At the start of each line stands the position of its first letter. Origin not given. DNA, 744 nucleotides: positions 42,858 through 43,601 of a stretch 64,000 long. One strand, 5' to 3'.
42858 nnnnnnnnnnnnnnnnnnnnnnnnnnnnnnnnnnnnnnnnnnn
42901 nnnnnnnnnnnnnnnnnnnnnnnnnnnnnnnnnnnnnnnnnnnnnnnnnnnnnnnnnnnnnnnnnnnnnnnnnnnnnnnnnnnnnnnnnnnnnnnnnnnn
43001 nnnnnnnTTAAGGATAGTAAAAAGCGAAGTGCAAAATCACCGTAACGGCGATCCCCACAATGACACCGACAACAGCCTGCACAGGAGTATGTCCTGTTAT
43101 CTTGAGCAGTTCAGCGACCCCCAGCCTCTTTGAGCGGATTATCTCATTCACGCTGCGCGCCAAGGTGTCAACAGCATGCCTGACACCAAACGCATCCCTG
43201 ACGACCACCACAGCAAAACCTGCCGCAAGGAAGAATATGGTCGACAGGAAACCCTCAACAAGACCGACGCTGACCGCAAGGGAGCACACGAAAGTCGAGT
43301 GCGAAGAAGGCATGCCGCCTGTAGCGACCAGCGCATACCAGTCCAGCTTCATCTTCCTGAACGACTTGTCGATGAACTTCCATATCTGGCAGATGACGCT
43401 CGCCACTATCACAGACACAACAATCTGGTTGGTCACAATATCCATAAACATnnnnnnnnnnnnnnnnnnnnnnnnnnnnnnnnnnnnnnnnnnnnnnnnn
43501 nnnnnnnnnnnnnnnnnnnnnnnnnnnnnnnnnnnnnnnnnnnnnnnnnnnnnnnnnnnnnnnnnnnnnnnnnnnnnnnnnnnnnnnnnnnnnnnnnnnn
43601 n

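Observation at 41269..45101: Compact lipid head-group operon with kinase and phosphatase-like partners: possible archaeol salvage route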

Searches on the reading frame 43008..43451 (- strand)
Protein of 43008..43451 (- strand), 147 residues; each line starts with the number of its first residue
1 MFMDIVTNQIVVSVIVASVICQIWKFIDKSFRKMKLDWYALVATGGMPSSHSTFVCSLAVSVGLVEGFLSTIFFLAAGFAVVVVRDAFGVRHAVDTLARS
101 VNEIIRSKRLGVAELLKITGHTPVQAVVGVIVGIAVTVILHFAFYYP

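Call 3: search_protein_families(library=pfam, proteins=[window:43008-43451:-], max_evalue=0.01)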
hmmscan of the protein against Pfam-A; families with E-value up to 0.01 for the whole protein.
window:43008-43451:- (147 aa): 2 families
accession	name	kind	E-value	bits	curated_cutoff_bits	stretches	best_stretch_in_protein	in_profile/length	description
PF02681.20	DUF212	-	2.3e-36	125.2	26.5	1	7-136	2-126/126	Divergent PAP2 family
PF01569.27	PAP2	-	0.0047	17.1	27.2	0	120-144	101-125/130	PAP2 superfamily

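Call 4: search_protein_families(library=ncbifam, proteins=[window:43008-43451:-], max_evalue=0.01)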
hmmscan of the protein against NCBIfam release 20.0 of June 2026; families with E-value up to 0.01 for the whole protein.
window:43008-43451:- (147 aa): 0 families

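Call 44: search_solved_structures(query=window:43008-43451:-, max_evalue=1, show_alignments=2)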
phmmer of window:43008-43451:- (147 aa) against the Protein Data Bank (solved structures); distinct sequences matched with E-value up to 1: 4.
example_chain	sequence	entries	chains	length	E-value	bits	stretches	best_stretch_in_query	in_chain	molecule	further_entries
9wop_A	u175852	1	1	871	0.5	13.9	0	59-142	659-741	Protein kinase domain-containing protein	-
9wj0_A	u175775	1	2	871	0.51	13.9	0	59-142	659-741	Protein kinase domain-containing protein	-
3cgi_A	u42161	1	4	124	0.63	13.6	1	46-115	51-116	Propanediol utilization protein pduU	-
7oqv_AAA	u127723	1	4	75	0.89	13.1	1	24-46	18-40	Protein VERNALIZATION INSENSITIVE 3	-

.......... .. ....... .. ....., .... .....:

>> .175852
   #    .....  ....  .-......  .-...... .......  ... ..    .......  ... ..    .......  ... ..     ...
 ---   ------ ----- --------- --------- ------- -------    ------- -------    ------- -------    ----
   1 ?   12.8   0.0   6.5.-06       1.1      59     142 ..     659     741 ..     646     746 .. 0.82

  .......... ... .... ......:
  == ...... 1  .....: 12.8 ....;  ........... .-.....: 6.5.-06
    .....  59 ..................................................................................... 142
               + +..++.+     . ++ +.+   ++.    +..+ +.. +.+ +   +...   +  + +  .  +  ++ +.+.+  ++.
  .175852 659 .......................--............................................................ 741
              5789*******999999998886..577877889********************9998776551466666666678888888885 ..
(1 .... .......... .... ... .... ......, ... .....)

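Call 46: find_homologous_proteins(query=window:43008-43451:-)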
Query window:43008-43451:- (147 aa): 131 proteins with E <= 0.001 among 336 candidates; the best 120 are listed.
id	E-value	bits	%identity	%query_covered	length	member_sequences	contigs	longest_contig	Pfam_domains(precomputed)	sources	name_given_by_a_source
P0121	2.3e-86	305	100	100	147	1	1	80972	PF02681.21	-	-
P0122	1.1e-73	264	80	100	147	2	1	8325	PF02681.21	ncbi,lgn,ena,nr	ncbi:MAG: divergent PAP2 family protein [Nanoarchaeota archaeon]|nr:divergent PAP2 family protein [N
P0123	4.5e-67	242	76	99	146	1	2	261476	PF02681.21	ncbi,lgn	-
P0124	6.5e-66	239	75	99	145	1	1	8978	PF02681.21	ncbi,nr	ncbi:divergent PAP2 family protein [Candidatus Woesearchaeota archaeon]|nr:divergent PAP2 family pro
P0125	3.2e-63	230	72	99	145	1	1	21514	PF02681.21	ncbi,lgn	-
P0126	2.6e-61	224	67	99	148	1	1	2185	PF02681.21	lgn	-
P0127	2.2e-59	218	70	99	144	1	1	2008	PF02681.21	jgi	jgi:acid phosphatase family membrane protein YuiD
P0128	2.6e-56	208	66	97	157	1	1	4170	PF02681.21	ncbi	-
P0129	1.1e-55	206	68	88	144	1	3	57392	PF02681.21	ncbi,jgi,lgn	-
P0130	1.5e-55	205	66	88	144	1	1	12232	PF02681.21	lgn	-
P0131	2.3e-55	205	63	98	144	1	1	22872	PF02681.21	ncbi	ncbi:MAG: divergent PAP2 family protein [Candidatus Woesearchaeota archaeon]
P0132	4.8e-55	204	61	99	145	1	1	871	PF02681.21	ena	-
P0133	5.6e-55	203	63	99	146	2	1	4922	PF02681.21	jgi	-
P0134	6.6e-55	203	67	99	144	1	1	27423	PF02681.21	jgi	jgi:acid phosphatase family membrane protein YuiD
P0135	7.4e-54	200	62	99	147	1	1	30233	PF02681.21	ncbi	ncbi:divergent PAP2 family protein [Nanoarchaeota archaeon]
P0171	8.7e-44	167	54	97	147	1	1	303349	PF02681.21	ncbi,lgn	-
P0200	2.4e-20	91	43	95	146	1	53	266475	PF02681.21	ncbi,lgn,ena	-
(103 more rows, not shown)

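Call 48: find_encoding_contigs(protein=P0123, flank=10000, max_places=1)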
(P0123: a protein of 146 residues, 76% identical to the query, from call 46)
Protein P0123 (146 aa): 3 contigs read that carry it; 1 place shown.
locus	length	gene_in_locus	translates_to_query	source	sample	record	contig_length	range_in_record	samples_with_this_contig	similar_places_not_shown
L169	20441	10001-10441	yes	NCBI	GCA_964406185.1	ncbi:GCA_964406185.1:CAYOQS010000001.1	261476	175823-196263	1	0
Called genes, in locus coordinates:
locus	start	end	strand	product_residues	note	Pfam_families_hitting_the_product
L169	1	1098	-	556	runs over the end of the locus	PF01896:DNA_primase_S (weak), PF04104:DNA_primase_lrg (faint)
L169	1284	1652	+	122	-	PF01751:Toprim (faint), PF13662:Toprim_4 (faint)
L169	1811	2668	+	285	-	PF01435:Peptidase_M48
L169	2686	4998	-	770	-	PF00270:DEAD, PF04851:ResIII, PF18766:SWI2_SNF2 (faint), PF21210:RNA_helicase_helical, PF00271:Helicase_C, PF02732:ERCC4, PF12826:HHH_2, PF14520:HHH_5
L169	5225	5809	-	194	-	PF23023:Anti-Pycsar_Apyc1 (weak), PF00753:Lactamase_B, PF19583:ODP (weak)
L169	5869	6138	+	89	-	-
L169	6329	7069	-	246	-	-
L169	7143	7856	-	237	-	PF01963:TraB_PrgY_gumN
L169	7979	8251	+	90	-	PF05239:PRC (weak)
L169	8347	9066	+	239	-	PF01978:TrmB, PF08221:HTH_9 (faint)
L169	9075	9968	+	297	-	PF00781:DAGK_cat, PF19279:YegS_C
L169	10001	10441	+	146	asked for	PF02681:DUF212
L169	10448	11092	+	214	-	PF02666:PS_Dcarbxylase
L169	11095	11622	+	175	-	PF01066:CDP-OH_P_transf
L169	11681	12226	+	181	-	PF01864:CarS-like, PF01148:CTP_transf_1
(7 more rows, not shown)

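Call 49: find_encoding_contigs(protein=P0171, flank=10000, max_places=1)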
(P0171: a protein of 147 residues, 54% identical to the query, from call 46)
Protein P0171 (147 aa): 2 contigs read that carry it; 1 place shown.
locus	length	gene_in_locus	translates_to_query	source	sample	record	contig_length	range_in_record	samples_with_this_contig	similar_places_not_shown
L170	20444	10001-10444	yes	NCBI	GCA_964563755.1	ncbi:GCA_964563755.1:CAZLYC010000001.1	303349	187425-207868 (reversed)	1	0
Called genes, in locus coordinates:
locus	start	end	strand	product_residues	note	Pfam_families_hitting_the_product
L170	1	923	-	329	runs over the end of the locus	PF00297:Ribosomal_L3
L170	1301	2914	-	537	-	PF01896:DNA_primase_S (weak)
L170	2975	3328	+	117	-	PF01751:Toprim (weak), PF13362:Toprim_3 (weak), PF13662:Toprim_4 (faint)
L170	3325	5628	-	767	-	PF00270:DEAD, PF04851:ResIII, PF21210:RNA_helicase_helical, PF00271:Helicase_C, PF02732:ERCC4, PF12826:HHH_2, PF14520:HHH_5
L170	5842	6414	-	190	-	PF23023:Anti-Pycsar_Apyc1 (weak), PF00753:Lactamase_B, PF19583:ODP (weak), PF12706:Lactamase_B_2 (weak)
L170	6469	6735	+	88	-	-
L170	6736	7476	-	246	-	-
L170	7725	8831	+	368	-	PF05175:MTS (weak), PF06325:PrmA (weak), PF08241:Methyltransf_11 (faint), PF09445:Methyltransf_15, PF13649:Methyltransf_25, PF13847:Methyltransf_31 (weak)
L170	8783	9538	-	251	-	PF01963:TraB_PrgY_gumN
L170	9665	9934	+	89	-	PF05239:PRC (weak)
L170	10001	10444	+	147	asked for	PF02681:DUF212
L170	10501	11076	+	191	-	PF02666:PS_Dcarbxylase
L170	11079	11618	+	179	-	PF01066:CDP-OH_P_transf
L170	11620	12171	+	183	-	PF01864:CarS-like, PF01148:CTP_transf_1 (weak)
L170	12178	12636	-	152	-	-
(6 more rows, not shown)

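Call 58: find_encoding_contigs(protein=P0129, flank=10000, max_places=1)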
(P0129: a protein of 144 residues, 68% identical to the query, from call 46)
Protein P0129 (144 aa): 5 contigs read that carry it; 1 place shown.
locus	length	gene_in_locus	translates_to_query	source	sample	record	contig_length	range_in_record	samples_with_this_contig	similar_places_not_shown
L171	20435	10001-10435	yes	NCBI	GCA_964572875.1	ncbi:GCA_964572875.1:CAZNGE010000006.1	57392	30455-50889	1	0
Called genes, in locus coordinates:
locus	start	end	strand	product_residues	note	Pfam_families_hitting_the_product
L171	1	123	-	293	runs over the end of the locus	PF00573:Ribosomal_L4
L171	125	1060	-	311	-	PF00297:Ribosomal_L3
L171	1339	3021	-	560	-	PF01896:DNA_primase_S, PF04104:DNA_primase_lrg (weak)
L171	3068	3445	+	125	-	PF01751:Toprim (faint)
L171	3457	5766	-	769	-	PF00270:DEAD, PF04851:ResIII, PF18766:SWI2_SNF2 (faint), PF21210:RNA_helicase_helical, PF00271:Helicase_C, PF02732:ERCC4, PF12826:HHH_2, PF14520:HHH_5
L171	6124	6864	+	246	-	-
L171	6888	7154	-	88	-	-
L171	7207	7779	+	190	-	PF23023:Anti-Pycsar_Apyc1 (faint), PF00753:Lactamase_B, PF19583:ODP, PF12706:Lactamase_B_2 (weak)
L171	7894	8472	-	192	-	PF01963:TraB_PrgY_gumN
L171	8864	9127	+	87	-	PF05239:PRC (weak)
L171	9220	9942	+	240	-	PF01978:TrmB, PF08221:HTH_9 (weak)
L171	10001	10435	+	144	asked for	PF02681:DUF212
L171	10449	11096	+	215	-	PF02666:PS_Dcarbxylase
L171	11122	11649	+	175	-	PF01066:CDP-OH_P_transf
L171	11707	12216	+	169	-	PF01864:CarS-like, PF01148:CTP_transf_1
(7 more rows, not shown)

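Call 59: find_encoding_contigs(protein=P0135, flank=10000, max_places=1)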
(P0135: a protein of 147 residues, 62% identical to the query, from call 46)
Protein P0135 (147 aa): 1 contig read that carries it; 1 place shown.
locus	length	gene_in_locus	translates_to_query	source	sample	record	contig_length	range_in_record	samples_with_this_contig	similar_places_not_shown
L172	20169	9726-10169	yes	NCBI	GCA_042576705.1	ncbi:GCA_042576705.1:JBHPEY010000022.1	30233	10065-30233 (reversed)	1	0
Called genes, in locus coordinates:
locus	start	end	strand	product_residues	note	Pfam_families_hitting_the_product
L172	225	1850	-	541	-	PF01896:DNA_primase_S, PF04104:DNA_primase_lrg (faint)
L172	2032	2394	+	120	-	PF01751:Toprim (weak)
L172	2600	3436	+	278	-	PF01435:Peptidase_M48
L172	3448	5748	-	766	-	PF00270:DEAD, PF04851:ResIII, PF21210:RNA_helicase_helical, PF00271:Helicase_C, PF02732:ERCC4, PF12826:HHH_2 (weak)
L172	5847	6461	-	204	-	PF23023:Anti-Pycsar_Apyc1 (weak), PF00753:Lactamase_B, PF19583:ODP (weak)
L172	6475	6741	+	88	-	-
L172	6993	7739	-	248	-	-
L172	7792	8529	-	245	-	PF01963:TraB_PrgY_gumN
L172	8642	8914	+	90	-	PF05239:PRC (weak)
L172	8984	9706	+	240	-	PF01978:TrmB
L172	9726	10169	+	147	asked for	PF02681:DUF212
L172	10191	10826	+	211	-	PF02666:PS_Dcarbxylase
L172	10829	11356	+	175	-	PF01066:CDP-OH_P_transf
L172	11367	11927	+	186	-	PF01864:CarS-like, PF01148:CTP_transf_1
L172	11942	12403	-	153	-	-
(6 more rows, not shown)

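Call 76: predict_structure(alignment_id=A4)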
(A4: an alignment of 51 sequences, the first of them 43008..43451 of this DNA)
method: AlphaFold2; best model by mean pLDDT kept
length: 147 residues; sequences in the alignment: 51
mean_pLDDT: 86.5   pTM: 0.78
mean pLDDT of the five models: 86.5, 82.8, 81.1, 80.2, 79.7
residues with pLDDT >= 90: 69; 70-90: 61; 50-70: 17; < 50: 0
segments of 3 or more residues with pLDDT < 50: none
pLDDT, mean of each block of 10 residues (from residue 1): 89 93 87 86 77 96 97 97 91 81 78 60 83 96 85
secondary structure, 60 per line:
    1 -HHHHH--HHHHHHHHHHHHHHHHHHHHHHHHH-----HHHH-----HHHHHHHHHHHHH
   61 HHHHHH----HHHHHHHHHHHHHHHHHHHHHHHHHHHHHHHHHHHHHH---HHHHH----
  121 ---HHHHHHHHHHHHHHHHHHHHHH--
elements in order: H2-6 H9-33 H39-42 H48-66 H71-108 H112-116 H124-145

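Call 78: fold_search(model_id=the predicted structure, library=pdb)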
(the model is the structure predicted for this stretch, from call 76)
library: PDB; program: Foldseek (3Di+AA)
matches with E <= 10: 37; with E <= 0.001: 0
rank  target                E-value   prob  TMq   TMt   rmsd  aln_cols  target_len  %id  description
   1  8acy_D                2.1e+00  0.08  0.17  0.12  14.4       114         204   18  X-ray structure of Na+-NQR from Vibrio cholerae at 3.5 A resolution (released 2023-07-12)
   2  8xku_F                2.5e+00  0.12  0.25  0.10  10.5       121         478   16  Cryo-EM structure of the Ycf2-FtsHi motor complex from Arabidopsis in ATP-bound state (released 2024-09-11)
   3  4oyd_B                3.2e+00  0.35  0.37  0.43   5.7       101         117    5  Crystal structure of a computationally designed inhibitor of an Epstein-Barr viral Bcl-2 protein (released 2014-07-09)
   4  8zyv_G                4.1e+00  0.04  0.20  0.14  21.3       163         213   14  Bacterial flagellar sodium-driven stator PomA5PomB2 with 100 mM NaCl (released 2025-01-01)
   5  9k87_0                4.6e+00  0.06  0.19  0.12  16.4       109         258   17  Cryo-EM structure of designed zinc-induced icosahedron Cage-i53-Zn1-HEHE-5 (released 2025-10-29)
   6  8vwb                  4.8e+00  0.14  0.28  0.12   8.8        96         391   11  CryoEM Structure of a FtsH Helical Assembly in the Aged State (released 2025-01-15)
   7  2dba_MODEL_1_A        5.1e+00  0.10  0.23  0.23  16.2        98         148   12  The solution structure of the tetratrico peptide repeat of human Smooth muscle cell associated protein-1, isof (released 2006-06-15)
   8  4j2c_A                5.4e+00  0.28  0.38  0.50   7.5        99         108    8  GARP-SNARE Interaction (released 2013-12-25)
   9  2rld_B                5.4e+00  0.06  0.21  0.26  10.3       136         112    9  CRYSTAL STRUCTURE OF A PROTEIN WITH UNKNOWN FUNCTION FROM S23 RIBOSOMAL PROTEIN FAMILY (BT_0352) FROM BACTEROIDES THET (released 2007-10-30)
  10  8vwc                  5.4e+00  0.04  0.21  0.10  11.0       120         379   12  CryoEM Structure of a FtsH Helical Assembly in the Aged State (released 2025-01-15)
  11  7sk9_A                5.9e+00  0.07  0.28  0.19  12.1       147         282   15  Cryo-EM structure of human ACKR3 in complex with a small molecule partial agonist CCX662, and an intracellular Fab (released 2022-07-27)
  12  9h95_A                5.9e+00  0.06  0.26  0.14  12.9       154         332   11  YnaI in closed conformation purified in DDM with additional lipids showing ligand-filled pockets (released 2025-09-24)
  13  9kvy_B                5.9e+00  0.04  0.26  0.15  13.0       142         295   15  Cryo-EM structure of SLC30A10, determined in asymmetric conformations-one subunit in an inward-facing Mn2+-bound and t (released 2025-10-15)
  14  3rqf_B                6.6e+00  0.08  0.25  0.20  16.5       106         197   13  Cerebral cavernous malformation 3 (CCM3) in complex with paxillin LD2 (released 2011-06-01)
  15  3jbr_E                6.9e+00  0.06  0.26  0.27  10.3       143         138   13  Cryo-EM structure of the rabbit voltage-gated calcium channel Cav1.1 complex at 4.2 angstrom (released 2015-12-30)
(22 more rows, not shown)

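Call 81: search_solved_structures(query=A4, max_evalue=10, show_alignments=3)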
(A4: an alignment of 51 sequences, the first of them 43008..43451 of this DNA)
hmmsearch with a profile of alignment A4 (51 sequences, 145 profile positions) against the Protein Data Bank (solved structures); distinct sequences matched with E-value up to 10: 1.
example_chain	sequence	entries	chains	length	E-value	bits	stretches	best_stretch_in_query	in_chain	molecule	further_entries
6ebu_A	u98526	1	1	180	0.79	12.9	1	121-139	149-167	LpxE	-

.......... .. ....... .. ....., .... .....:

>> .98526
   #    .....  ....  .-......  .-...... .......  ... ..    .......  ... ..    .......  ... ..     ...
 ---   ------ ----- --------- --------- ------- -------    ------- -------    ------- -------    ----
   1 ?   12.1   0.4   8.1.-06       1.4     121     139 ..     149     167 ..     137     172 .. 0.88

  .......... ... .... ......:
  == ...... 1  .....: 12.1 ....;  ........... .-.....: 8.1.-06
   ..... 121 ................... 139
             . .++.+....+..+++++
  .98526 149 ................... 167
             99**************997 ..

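Call 97: find_encoding_contigs(protein=P0200, flank=6000, max_places=3)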
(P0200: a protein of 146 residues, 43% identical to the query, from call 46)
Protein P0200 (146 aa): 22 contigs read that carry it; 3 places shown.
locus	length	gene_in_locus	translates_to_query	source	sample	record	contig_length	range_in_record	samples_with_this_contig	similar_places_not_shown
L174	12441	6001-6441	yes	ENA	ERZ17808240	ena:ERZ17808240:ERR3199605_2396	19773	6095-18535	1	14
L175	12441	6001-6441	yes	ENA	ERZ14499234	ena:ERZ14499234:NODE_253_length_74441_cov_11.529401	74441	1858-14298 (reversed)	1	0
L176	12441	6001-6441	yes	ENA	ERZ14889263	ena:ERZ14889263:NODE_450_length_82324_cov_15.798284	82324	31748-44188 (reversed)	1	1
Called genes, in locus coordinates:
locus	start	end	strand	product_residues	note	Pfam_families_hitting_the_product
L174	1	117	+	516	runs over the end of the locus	PF00270:DEAD, PF04851:ResIII, PF18319:Zn_ribbon_PriA, PF00271:Helicase_C (weak), PF18074:PriA_C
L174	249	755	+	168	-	PF01327:Pep_deformylase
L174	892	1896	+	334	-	PF00551:Formyl_trans_N, PF02911:Formyl_trans_C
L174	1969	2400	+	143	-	PF03780:Asp23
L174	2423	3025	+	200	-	PF03780:Asp23 (weak)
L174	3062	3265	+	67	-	-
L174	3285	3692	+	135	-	PF01029:NusB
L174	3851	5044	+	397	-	PF13742:tRNA_anti_2, PF01336:tRNA_anti-codon, PF02601:Exonuc_VII_L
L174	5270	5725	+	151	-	-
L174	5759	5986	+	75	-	PF02609:Exonuc_VII_S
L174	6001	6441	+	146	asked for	PF02681:DUF212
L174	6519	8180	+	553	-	PF01268:FTHFS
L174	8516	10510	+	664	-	-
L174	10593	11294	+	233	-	PF01471:PG_binding_1, PF07486:Hydrolase_2, PF00397:WW (weak)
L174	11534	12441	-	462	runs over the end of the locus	PF01225:Mur_ligase, PF08245:Mur_ligase_M, PF02875:Mur_ligase_C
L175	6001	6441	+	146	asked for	PF02681:DUF212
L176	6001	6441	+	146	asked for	PF02681:DUF212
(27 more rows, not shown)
